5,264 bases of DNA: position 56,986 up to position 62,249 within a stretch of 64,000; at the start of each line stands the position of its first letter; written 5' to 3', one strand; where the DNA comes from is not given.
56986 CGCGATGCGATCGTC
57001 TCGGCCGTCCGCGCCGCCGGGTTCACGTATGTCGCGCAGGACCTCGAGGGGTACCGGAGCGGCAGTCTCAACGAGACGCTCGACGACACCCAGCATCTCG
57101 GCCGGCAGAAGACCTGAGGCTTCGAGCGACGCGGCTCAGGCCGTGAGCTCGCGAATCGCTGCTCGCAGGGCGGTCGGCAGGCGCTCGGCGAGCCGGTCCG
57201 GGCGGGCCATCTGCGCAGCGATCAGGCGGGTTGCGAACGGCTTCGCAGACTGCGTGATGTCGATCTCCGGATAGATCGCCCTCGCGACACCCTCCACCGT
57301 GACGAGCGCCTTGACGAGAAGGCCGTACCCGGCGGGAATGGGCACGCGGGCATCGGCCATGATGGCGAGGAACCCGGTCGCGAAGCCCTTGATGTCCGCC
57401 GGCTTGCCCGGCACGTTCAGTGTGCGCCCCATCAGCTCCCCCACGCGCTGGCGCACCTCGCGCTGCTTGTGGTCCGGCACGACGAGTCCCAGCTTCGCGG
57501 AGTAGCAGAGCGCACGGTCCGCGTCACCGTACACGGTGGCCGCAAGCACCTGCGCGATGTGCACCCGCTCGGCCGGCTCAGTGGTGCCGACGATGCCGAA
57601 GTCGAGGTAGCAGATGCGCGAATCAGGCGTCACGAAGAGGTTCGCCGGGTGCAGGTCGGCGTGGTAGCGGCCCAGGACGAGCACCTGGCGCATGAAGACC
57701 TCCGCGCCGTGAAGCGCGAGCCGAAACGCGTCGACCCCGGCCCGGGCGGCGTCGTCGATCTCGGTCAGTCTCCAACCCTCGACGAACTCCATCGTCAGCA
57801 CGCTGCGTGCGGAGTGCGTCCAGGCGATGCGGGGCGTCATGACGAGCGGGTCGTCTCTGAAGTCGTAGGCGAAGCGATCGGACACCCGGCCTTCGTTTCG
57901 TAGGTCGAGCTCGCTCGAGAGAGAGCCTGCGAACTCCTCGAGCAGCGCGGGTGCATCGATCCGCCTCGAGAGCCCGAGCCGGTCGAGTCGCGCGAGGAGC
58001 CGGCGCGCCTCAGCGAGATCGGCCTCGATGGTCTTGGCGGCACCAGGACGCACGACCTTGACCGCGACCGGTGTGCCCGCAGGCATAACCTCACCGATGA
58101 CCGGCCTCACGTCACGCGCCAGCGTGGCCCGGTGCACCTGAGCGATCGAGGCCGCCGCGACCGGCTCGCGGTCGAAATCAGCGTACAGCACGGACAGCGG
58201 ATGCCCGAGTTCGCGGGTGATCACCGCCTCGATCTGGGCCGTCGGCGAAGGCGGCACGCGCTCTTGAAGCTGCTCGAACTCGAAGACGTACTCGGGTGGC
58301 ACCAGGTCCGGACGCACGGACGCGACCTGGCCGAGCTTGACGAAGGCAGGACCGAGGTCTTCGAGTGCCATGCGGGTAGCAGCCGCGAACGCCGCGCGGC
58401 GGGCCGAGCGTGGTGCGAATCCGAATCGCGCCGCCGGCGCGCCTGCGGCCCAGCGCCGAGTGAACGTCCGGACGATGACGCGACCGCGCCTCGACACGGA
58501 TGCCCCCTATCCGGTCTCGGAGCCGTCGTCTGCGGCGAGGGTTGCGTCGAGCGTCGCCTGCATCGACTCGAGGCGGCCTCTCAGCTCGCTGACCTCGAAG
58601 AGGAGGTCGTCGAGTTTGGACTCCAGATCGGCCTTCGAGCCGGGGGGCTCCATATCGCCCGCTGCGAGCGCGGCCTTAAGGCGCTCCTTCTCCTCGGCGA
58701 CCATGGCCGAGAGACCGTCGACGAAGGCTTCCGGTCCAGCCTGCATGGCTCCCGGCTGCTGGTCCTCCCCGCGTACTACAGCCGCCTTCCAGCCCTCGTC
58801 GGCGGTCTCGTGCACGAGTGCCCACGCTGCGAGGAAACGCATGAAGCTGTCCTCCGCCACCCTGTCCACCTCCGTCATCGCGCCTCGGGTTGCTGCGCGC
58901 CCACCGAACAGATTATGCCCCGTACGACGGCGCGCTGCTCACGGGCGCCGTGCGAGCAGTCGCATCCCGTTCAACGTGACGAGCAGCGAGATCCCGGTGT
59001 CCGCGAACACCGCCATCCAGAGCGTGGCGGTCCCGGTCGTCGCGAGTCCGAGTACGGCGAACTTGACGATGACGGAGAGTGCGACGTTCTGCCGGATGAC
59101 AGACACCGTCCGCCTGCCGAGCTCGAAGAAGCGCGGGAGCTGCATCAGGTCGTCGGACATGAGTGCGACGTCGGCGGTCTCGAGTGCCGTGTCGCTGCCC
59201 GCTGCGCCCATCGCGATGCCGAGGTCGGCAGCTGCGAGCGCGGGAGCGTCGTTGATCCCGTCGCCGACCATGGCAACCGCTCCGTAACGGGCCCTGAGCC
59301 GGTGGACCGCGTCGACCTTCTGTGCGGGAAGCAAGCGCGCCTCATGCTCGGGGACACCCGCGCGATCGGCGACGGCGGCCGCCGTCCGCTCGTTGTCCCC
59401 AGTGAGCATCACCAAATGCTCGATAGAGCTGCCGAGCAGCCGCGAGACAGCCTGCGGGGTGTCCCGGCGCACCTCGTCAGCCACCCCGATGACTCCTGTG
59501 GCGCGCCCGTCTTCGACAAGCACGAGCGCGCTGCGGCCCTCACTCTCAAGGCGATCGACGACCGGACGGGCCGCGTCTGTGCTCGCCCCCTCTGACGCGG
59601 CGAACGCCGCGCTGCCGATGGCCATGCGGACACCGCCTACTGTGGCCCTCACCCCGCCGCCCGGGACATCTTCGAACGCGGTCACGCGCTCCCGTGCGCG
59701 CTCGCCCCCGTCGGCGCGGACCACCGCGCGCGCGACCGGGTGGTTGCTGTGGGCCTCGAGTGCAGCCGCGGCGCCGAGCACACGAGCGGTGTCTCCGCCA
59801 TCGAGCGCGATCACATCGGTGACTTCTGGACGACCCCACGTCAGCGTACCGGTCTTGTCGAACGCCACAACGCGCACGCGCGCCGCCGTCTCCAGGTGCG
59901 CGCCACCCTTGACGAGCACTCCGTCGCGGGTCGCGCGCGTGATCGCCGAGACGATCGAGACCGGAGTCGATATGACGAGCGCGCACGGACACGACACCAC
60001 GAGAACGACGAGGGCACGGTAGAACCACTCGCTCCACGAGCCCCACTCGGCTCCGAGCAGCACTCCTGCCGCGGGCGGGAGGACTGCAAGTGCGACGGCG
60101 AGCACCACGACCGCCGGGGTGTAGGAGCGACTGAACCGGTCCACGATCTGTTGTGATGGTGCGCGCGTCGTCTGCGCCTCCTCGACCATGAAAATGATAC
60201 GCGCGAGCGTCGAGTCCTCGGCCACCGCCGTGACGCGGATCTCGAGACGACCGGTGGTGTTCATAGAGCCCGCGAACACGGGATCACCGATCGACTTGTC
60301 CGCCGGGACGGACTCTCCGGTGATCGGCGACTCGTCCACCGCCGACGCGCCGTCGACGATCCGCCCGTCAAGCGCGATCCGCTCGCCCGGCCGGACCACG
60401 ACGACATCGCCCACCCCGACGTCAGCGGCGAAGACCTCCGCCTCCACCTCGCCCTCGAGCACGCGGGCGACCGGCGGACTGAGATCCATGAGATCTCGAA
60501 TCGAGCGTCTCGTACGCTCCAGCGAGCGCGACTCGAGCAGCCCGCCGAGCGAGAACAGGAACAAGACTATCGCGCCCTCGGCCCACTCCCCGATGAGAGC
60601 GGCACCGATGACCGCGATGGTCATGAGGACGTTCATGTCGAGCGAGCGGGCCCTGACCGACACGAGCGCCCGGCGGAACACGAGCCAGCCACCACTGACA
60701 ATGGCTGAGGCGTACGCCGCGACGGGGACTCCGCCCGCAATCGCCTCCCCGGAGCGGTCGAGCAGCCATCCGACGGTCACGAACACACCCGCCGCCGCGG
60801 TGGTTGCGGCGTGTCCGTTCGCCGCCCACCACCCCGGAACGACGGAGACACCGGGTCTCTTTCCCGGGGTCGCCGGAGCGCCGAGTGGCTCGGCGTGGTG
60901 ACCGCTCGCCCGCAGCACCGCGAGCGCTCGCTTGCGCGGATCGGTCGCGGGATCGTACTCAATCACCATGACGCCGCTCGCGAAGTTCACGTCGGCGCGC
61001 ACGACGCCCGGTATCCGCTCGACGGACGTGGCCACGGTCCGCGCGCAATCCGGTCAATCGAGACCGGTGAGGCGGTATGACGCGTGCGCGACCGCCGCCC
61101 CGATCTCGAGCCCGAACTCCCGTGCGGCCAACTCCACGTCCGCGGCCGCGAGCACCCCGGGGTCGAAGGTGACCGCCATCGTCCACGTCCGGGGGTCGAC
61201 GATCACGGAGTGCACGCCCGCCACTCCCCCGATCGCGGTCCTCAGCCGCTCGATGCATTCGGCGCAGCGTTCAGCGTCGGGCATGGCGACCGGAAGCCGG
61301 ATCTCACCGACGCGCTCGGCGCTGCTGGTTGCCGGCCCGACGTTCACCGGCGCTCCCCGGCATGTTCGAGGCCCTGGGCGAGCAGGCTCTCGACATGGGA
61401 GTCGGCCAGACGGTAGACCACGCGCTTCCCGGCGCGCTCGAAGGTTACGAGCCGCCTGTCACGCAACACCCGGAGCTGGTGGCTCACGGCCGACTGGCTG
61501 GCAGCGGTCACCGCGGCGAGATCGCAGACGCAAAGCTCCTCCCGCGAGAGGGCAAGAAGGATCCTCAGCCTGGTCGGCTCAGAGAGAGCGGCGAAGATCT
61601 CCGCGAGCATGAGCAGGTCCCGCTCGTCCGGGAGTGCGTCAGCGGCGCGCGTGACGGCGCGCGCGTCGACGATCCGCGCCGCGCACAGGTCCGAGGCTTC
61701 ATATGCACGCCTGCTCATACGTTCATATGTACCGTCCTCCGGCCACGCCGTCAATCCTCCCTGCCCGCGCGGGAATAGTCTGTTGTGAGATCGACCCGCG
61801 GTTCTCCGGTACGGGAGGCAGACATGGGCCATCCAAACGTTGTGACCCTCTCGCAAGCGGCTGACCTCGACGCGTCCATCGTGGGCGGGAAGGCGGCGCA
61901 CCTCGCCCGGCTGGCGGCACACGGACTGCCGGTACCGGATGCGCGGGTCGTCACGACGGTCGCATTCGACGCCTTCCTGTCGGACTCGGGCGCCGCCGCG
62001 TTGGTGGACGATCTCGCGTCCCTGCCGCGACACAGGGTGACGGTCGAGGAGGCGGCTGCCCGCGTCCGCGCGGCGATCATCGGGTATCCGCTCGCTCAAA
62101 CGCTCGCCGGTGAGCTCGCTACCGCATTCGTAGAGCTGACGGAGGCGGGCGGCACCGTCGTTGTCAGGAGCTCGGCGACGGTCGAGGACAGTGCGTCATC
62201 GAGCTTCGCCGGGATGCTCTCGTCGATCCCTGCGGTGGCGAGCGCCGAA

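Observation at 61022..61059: TGA replaces the first Cys of the GxDCxxC metal-binding motif of a Zn/Cd P-type ATPase: selenocysteine candidate or fresh nonsense mutation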

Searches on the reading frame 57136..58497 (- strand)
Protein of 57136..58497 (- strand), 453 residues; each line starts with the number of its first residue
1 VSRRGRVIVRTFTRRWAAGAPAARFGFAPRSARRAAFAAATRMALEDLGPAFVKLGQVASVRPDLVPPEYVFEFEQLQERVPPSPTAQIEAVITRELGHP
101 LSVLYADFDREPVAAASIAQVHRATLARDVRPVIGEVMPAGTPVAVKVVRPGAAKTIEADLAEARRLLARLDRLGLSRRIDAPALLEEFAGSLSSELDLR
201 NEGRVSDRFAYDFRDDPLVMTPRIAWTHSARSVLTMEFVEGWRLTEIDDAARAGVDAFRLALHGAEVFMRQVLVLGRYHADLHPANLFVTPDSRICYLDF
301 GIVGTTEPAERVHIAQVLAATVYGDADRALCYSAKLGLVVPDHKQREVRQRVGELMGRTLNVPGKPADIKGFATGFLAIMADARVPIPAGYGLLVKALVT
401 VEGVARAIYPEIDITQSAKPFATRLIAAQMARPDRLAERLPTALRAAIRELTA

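Call 7: search_protein_families(library=pfam, proteins=[window:57136-58497:-], max_evalue=0.01)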
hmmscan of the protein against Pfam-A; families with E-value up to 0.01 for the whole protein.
window:57136-58497:- (453 aa): 1 family
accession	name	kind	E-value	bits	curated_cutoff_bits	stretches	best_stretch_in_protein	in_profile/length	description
PF03109.22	ABC1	-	8.7e-62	208.9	22.9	1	76-329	1-240/244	ABC1 atypical kinase-like domain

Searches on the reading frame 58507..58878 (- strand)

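Call 7: search_protein_families(library=pfam, proteins=[window:58507-58878:-], max_evalue=0.01)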
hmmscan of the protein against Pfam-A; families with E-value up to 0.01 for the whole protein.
window:58507-58878:- (123 aa): 1 family
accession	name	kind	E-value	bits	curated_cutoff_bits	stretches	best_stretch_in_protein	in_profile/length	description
PF16331.10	TolA_bind_tri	-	0.0074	16.8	30.1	0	82-112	20-50/76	TolA binding protein trimerisation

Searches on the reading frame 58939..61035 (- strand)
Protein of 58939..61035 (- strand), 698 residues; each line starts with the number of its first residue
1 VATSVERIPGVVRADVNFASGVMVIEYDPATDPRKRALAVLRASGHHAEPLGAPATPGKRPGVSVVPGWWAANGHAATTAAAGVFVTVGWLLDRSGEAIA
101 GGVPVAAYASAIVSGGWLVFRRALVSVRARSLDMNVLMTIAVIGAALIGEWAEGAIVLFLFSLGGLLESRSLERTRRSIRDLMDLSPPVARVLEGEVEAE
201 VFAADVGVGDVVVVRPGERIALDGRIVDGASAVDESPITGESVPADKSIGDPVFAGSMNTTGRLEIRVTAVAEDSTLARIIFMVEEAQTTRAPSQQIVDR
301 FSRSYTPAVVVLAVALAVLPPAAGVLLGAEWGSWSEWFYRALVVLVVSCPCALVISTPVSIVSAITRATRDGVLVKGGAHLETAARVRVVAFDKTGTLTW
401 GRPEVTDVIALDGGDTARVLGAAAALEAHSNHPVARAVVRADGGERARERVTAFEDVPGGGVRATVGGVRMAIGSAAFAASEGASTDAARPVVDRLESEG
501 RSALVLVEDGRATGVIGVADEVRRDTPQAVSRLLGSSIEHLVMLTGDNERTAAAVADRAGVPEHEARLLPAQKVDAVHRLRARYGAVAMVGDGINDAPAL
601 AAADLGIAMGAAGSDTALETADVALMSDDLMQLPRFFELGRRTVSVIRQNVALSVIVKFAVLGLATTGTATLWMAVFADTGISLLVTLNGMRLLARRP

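Call 8: find_encoding_contigs(protein=window:58939-61035:-, flank=10000, max_places=6)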
Protein window:58939-61035:- (698 aa): 2 contigs read that carry it; 1 place shown.
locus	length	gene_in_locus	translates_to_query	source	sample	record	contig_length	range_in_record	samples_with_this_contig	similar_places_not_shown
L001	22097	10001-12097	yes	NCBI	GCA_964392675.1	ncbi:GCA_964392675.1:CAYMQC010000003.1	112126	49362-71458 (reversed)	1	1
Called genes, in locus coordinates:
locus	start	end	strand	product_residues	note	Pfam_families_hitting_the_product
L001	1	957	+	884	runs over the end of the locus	PF02739:5_3_exonuc_N, PF01367:5_3_exonuc, PF00476:DNA_pol_A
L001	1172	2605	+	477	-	PF00575:S1, PF21710:Spt6_S1 (faint), PF23459:S1_RRP5 (faint), PF00575:S1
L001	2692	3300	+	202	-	PF01121:CoaE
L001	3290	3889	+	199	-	PF01464:SLT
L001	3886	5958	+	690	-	PF04851:ResIII, PF17757:UvrB_inter, PF27431:UvrB_3rd, PF00271:Helicase_C, PF12344:UvrB, PF02151:UVR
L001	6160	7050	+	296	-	PF01292:Ni_hydr_CYTB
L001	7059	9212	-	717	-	PF01326:PPDK_N, PF00391:PEP-utilizers, PF02896:PEP-utilizers_C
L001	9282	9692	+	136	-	PF01022:HTH_5, PF12840:HTH_20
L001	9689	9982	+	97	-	-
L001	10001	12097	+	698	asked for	PF00122:E1-E2_ATPase, PF00702:Hydrolase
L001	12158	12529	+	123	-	-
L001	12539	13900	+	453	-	PF03109:ABC1, PF27536:UbiB_helical (weak)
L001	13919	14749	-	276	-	PF00733:Asn_synthase (weak), PF02540:NAD_synthase (weak)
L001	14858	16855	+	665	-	PF16177:ACAS_N, PF00501:AMP-binding, PF13193:AMP-binding_C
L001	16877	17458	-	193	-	PF01923:Cob_adeno_trans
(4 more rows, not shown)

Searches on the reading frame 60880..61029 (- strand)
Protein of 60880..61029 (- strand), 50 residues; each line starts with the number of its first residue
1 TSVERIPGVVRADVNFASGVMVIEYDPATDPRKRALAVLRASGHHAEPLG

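Call 26: find_related_loci(query=A1, collection=metagenome_contigs, flank=3000)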
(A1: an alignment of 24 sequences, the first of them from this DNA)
Query A1 (50 aa) in metagenome_contigs; peptide patterns used: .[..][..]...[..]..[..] (x = any residue, [..] = any of these).
85 stretches matched a pattern; 44 encode a relative of the query (tblastn E <= 1e-3); 44 distinct loci.
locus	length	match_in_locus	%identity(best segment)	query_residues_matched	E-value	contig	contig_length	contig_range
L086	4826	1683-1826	75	2-49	4e-22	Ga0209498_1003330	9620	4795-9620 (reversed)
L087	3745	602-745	75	2-49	4e-22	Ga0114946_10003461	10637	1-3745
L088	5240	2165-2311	69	2-50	4e-21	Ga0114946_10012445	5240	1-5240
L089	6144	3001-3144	71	2-49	6e-21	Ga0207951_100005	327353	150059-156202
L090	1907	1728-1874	69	2-50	7e-21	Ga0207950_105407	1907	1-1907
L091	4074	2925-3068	60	2-49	3e-19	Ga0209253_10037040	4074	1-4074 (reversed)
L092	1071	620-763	67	2-49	4e-19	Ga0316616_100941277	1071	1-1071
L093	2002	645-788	60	2-49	5e-18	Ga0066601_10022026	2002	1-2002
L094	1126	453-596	60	2-49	5e-18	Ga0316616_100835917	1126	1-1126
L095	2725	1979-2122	65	2-49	8e-18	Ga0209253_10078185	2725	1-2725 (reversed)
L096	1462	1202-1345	65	2-49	5e-17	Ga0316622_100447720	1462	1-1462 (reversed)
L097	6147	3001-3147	61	2-50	6e-17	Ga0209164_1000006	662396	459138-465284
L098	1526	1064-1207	58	2-49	2e-16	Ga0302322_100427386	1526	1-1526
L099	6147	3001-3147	57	2-50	4e-16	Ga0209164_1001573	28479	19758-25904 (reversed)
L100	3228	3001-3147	57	2-50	8e-16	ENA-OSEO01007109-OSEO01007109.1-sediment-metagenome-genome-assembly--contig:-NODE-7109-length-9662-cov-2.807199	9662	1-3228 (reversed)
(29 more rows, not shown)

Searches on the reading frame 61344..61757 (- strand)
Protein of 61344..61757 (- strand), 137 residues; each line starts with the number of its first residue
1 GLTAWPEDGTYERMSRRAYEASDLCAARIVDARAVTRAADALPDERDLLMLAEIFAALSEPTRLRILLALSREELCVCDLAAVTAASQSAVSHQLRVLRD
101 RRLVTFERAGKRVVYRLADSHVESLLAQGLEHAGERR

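Call 50: search_protein_families(library=ncbifam, proteins=[window:61344-61757:-], max_evalue=0.00001)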
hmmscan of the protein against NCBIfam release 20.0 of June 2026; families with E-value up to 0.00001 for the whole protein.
window:61344-61757:- (137 aa): 7 families
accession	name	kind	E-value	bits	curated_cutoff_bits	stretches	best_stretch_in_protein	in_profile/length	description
NF033788.1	HTH_metalloreg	subfamily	1.8e-28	98.2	55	1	51-126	1-77/77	metalloregulator ArsR/SmtB family transcription factor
NF007528.0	PRK10141.1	subfamily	3.8e-14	52.6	97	1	51-132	6-87/117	metalloregulator ArsR/SmtB family transcription factor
NF033789.1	repress_SdpR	subfamily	9.7e-14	51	100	1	54-127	1-74/79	autorepressor SdpR family transcription factor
NF045707.1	Dbac_1936_reg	equivalog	1.2e-12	47.7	115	1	49-128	5-84/99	ArsR/SmtB-type metalloregulator TsoR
NF047906.1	CdPbTransRegCmtR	equivalog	4.1e-11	42.7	150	1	50-127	10-87/104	Cd(II)/Pb(II)-sensing metalloregulatory transcriptional regulator CmtR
NF041413.1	ArsR_Rv2640c_fam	equivalog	8.5e-11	42.3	155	1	43-125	24-109/118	Rv2640c family ArsR-like transcriptional regulator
NF040642.1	sulf_sens_BigR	equivalog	3.8e-10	39.7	155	1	52-126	11-85/95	sulfite-sensing transcriptional repressor BigR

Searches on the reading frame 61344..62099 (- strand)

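Call 7: search_protein_families(library=pfam, proteins=[window:61344-62099:-], max_evalue=0.01)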
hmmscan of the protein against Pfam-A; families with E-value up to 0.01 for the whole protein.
window:61344-62099:- (251 aa): 3 families
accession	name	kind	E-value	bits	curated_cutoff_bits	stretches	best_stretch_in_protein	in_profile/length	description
PF01022.26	HTH_5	-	6.3e-17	61.6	22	1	175-219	2-46/47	Bacterial regulatory protein, arsR family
PF12840.13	HTH_20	-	1.6e-07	31.6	27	1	172-219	1-49/51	Helix-turn-helix domain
PF12802.13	MarR_2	-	0.00011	22.7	27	1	175-223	5-55/61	MarR family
